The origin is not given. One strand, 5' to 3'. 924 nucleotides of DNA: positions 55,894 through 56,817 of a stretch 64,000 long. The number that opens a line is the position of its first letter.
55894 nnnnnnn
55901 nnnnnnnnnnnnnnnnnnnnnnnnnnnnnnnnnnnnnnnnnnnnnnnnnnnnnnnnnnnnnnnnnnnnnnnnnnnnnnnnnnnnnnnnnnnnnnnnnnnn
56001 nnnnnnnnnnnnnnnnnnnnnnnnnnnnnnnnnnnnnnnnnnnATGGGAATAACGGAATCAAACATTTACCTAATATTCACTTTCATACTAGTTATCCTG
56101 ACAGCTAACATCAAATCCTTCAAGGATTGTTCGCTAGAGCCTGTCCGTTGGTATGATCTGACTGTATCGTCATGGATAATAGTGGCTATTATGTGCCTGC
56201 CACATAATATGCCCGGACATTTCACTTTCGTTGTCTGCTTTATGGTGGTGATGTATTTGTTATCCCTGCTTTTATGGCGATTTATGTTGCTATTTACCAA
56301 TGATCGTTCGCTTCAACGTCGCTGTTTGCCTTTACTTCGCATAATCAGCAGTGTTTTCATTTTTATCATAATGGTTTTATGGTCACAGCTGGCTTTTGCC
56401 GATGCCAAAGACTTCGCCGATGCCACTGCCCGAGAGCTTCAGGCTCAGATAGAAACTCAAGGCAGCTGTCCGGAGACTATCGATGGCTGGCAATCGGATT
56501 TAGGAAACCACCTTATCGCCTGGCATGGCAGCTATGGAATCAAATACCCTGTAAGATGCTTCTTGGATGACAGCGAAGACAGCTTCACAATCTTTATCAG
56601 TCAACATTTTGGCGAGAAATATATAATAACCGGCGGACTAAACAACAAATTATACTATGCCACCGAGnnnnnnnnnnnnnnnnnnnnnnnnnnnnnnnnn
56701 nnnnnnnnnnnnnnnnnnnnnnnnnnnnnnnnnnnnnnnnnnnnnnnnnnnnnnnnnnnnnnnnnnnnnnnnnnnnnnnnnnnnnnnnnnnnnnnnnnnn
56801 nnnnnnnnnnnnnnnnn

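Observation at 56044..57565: Tandemly duplicated membrane-protein genes with co-duplicated upstream and downstream signals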

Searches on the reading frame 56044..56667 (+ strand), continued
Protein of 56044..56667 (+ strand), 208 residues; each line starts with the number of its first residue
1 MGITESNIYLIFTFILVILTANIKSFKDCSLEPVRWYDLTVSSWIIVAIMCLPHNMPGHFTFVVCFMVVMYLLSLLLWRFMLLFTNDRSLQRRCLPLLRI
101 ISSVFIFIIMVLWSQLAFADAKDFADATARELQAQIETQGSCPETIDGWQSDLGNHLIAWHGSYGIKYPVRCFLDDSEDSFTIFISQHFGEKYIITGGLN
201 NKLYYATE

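Call 51: find_encoding_contigs(protein=P0001, flank=10000, max_places=3)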
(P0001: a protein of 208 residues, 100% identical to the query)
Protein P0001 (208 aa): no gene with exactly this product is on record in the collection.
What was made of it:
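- Tried and rejected: find_encoding_contigs for P0001: not on record (call 51).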

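Call 54: list_cluster_members(proteins=[P0003, P0004, P0005, P0006, P0007, P0008, P0009, P0010, P0016, P0019])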
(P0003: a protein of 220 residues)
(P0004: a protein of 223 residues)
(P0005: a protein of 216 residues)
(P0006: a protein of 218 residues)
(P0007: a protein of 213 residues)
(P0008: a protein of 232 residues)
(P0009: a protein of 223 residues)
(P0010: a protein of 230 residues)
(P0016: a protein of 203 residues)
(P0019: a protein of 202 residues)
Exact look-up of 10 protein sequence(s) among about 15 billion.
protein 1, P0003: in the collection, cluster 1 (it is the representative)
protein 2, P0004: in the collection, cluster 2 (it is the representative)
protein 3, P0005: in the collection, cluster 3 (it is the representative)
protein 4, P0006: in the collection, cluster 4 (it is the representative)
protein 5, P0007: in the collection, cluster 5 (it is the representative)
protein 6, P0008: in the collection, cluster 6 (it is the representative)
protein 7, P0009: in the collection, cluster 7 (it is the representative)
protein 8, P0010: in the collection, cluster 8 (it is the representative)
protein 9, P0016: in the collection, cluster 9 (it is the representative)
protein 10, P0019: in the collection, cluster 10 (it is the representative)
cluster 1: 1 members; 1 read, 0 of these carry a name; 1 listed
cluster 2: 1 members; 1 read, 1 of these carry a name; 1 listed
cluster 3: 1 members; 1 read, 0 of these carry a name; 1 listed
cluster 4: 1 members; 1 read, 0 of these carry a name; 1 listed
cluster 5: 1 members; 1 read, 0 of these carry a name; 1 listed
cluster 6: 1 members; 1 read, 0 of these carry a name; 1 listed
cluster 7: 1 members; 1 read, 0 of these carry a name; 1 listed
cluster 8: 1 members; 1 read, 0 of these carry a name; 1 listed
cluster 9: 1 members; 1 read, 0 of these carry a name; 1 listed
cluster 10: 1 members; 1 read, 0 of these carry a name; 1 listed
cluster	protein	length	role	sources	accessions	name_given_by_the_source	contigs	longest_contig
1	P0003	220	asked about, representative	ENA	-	-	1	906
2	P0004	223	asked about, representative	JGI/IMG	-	hypothetical protein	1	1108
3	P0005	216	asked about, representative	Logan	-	-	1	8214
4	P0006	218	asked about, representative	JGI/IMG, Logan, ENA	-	-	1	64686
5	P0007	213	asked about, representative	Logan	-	-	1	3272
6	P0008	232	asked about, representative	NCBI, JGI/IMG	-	-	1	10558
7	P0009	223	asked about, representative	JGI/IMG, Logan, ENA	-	-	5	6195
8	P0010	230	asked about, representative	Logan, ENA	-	-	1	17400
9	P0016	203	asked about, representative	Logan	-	-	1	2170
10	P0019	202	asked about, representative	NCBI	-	-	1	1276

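Call 62: search_protein_families(library=pfam, alignment_id=A3, max_evalue=0.01)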
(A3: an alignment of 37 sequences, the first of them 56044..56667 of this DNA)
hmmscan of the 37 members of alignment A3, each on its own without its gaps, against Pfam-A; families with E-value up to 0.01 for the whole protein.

A. member 1, window:56044-56667:+ (208 aa): 0 families

B. families by the number of members that match (of 37 scanned): 3 families
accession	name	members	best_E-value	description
PF23396.1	DUF7103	1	0.0037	Family of unknown function (DUF7103)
PF01284.28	MARVEL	1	0.0057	Membrane-associating domain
PF04535.17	CASP_dom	1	0.0076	Casparian strip membrane protein domain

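Call 63: search_protein_families(library=ncbifam, alignment_id=A3, max_evalue=0.01)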
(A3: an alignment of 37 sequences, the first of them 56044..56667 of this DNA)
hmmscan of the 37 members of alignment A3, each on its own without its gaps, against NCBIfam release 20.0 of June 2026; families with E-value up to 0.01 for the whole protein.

A. member 1, window:56044-56667:+ (208 aa): 0 families

B. families by the number of members that match (of 37 scanned): 1 family
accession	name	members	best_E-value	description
NF040508.1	LVIS_2131_fam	2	2.7e-06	LVIS_2131 family protein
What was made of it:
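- Tried and rejected: It is itself a family with no stated function (call 63).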

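Call 68: search_dna_similar(query=window:56044-56667:+, collection=plasmids, mode=protein, max_evalue=0.001)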
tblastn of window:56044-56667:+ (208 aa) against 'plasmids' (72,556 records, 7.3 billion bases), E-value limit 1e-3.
No match.

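Call 69: search_dna_similar(query=window:56044-56667:+, collection=phages, mode=protein, max_evalue=0.001)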
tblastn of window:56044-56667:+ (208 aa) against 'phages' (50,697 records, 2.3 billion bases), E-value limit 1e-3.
No match.

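Call 70: find_related_loci(query=A4, collection=viral_contigs, flank=5000)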
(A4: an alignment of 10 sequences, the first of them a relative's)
Query A4 (216 aa) in viral_contigs; peptide patterns used: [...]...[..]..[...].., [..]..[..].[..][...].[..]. (x = any residue, [..] = any of these).
225 stretches matched a pattern, but none encodes a relative of the query by tblastn (E <= 1e-3).

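Call 71: find_related_loci(query=A2, collection=viral_contigs, flank=5000)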
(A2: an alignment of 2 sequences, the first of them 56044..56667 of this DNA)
Query A2 (208 aa) in viral_contigs; peptide patterns used: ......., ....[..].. (x = any residue, [..] = any of these).
69 stretches matched a pattern, but none encodes a relative of the query by tblastn (E <= 1e-3).
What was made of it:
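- On Anti-phage defence / immunity systems: There were no phage, plasmid or IMG/VR relatives (calls 68-71).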

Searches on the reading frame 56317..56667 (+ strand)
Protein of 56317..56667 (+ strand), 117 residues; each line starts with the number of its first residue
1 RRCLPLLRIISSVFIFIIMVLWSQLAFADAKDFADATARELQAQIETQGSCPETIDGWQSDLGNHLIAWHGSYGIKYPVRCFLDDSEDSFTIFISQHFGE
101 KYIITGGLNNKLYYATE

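Call 47: search_solved_structures(query=A5, max_evalue=10, show_alignments=2)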
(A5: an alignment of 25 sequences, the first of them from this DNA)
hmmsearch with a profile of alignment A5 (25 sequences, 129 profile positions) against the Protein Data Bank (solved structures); distinct sequences matched with E-value up to 10: 6.
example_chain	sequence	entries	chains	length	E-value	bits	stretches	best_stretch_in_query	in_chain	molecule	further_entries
9oaq_C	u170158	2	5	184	0.61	13.2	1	27-81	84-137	Germline-targeting HIV-1 gp120 engineered outer domain eOD-GT8-mingly-N276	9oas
5idl_A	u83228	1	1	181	0.94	12.6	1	28-81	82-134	Germline-targeting HIV-1 gp120 engineered outer domain, eOD-GT8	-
6d2p_C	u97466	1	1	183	0.96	12.6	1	28-81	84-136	Germline-targeting HIV-1 gp120 engineered outer domain eOD-GT8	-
9cf6_G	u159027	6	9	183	0.99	12.5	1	28-81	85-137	Germline-targeting HIV-1 gp120 engineered outer domain eODgt8 | Germline-targeting HIV-1 gp120 engineered outer domain eOD-GT8-mingly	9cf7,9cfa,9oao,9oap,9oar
5ies_C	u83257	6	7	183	1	12.5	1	28-81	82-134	Germline-targeting HIV-1 gp120 engineered outer domain eOD-GT8 | eOD-GT8 engineered mutant of gp120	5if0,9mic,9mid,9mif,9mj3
2mqa_A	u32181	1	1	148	2.9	11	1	21-76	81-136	Minor ampullate fibroin 1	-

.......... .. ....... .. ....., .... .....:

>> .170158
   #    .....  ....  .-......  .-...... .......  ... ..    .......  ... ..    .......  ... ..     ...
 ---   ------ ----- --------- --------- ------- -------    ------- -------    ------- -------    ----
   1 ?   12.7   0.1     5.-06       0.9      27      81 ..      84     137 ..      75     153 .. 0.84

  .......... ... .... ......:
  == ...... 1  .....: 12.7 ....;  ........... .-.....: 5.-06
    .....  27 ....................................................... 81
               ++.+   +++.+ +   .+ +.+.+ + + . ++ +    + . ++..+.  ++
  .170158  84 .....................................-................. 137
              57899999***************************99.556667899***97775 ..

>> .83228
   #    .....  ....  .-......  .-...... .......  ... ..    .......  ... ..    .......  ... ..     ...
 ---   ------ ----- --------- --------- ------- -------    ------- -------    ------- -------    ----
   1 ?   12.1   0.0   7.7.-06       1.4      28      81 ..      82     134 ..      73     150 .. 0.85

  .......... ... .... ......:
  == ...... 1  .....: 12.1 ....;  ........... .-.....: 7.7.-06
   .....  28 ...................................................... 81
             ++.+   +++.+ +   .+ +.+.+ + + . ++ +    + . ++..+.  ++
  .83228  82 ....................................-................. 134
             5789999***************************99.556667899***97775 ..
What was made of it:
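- A profile-versus-PDB sequence search found nothing (call 47).
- Tried and rejected: PDB sequence profile search: nothing (call 47).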

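Call 52: predict_structure(alignment_id=A5)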
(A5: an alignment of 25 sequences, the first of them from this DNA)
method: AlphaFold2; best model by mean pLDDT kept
length: 117 residues; sequences in the alignment: 25
mean_pLDDT: 92.6   pTM: 0.82
mean pLDDT of the five models: 92.6, 92.3, 90.9, 90.4, 90.2
residues with pLDDT >= 90: 94; 70-90: 22; 50-70: 1; < 50: 0
segments of 3 or more residues with pLDDT < 50: none
pLDDT, mean of each block of 10 residues (from residue 1): 85 96 94 97 94 92 91 92 91 89 96 95
secondary structure, 60 per line:
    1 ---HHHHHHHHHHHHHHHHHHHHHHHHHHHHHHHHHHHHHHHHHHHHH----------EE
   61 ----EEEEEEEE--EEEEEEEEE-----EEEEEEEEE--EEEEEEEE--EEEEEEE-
elements in order: H4-48 E65-72 E75-83 E89-97 E100-107 E110-116
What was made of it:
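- The model of residues 92-208 has pLDDT 92.6 (call 52).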

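Call 61: fold_search(model_id=the predicted structure, library=pdb)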
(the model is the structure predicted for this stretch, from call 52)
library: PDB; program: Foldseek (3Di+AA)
matches with E <= 10: 181; with E <= 0.001: 0
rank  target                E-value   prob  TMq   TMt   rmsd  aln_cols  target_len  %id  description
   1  8h2d_B                2.5e-01  0.35  0.28  0.25   7.7        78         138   20  The hypothetical protein from Mycobacterium tuberculosis mutant - E47A (released 2023-09-06)
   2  8h0h_A                4.1e-01  0.28  0.29  0.25   8.9        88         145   16  Hypotethical protein from Mycobacterium tuberculsosis (released 2023-09-06)
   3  6htn_A                5.8e-01  0.20  0.23  0.21   6.8        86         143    9  Structure of a fucose lectin from Kordia zhangzhouensis in complex with methyl-fucoside (released 2019-01-23)
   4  1yqf_B                8.6e-01  0.16  0.31  0.23  13.1        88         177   23  Hypothetical protein from leishmania major unknown function sequence homologue to human p32 protein (released 2005-02-22)
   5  7wa9                  1.0e+00  0.21  0.29  0.25   5.7        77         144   18  Crystal structure of MSMEG_5634 from Mycobacterium smegmatis (released 2022-10-19)
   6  1yqf_E                1.0e+00  0.14  0.30  0.22  15.5        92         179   20  Hypothetical protein from leishmania major unknown function sequence homologue to human p32 protein (released 2005-02-22)
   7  7sny                  1.1e+00  0.28  0.29  0.23   4.8        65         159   15  2.10A Resolution Structure of NanoBiT Complementation Reporter Large Subunit LgBiT (released 2022-11-16)
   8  9a00_MODEL_1_B        1.1e+00  0.11  0.20  0.17   9.8        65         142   12  Structure of the human myeloid-derived growth factor (hMYDGF) engaging the chicken KDEL receptor 2 (cKDELR2) (released 2019-12-18)
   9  4uf7_B                1.4e+00  0.08  0.20  0.07   9.8       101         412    3  Ghanaian henipavirus (Gh-M74a) attachment glycoprotein in complex with human ephrinB2 (released 2015-04-01)
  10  7snx_A                2.0e+00  0.16  0.28  0.22   5.3        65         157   15  1.70A Resolution Structure of NanoBiT Complementation Reporter Complex of LgBit and SmBiT Subunits (released 2022-11-16)
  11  9l0d_C                2.0e+00  0.15  0.29  0.07   7.3        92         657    9  Cryo-EM structure of the human MON1A/CCZ1/C18orf8 complex (released 2025-03-19)
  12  4l6p_A                2.0e+00  0.11  0.26  0.13  13.2        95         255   12  Structure of C22Y Mutant PCNA protein defective in DNA mismatch repair (released 2014-10-01)
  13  3emo_A                2.0e+00  0.08  0.22  0.21  15.2       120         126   12  Crystal structure of transmembrane Hia 973-1098 (released 2008-11-04)
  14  4uf7_A                2.1e+00  0.06  0.19  0.07   9.8       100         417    3  Ghanaian henipavirus (Gh-M74a) attachment glycoprotein in complex with human ephrinB2 (released 2015-04-01)
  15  7wzg_C                2.2e+00  0.03  0.14  0.09  12.8        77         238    9  Cypemycin N-terminal methyltransferase CypM (released 2023-02-22)
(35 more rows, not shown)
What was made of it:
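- Tried and rejected: Foldseek against the PDB: nothing significant (call 61).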
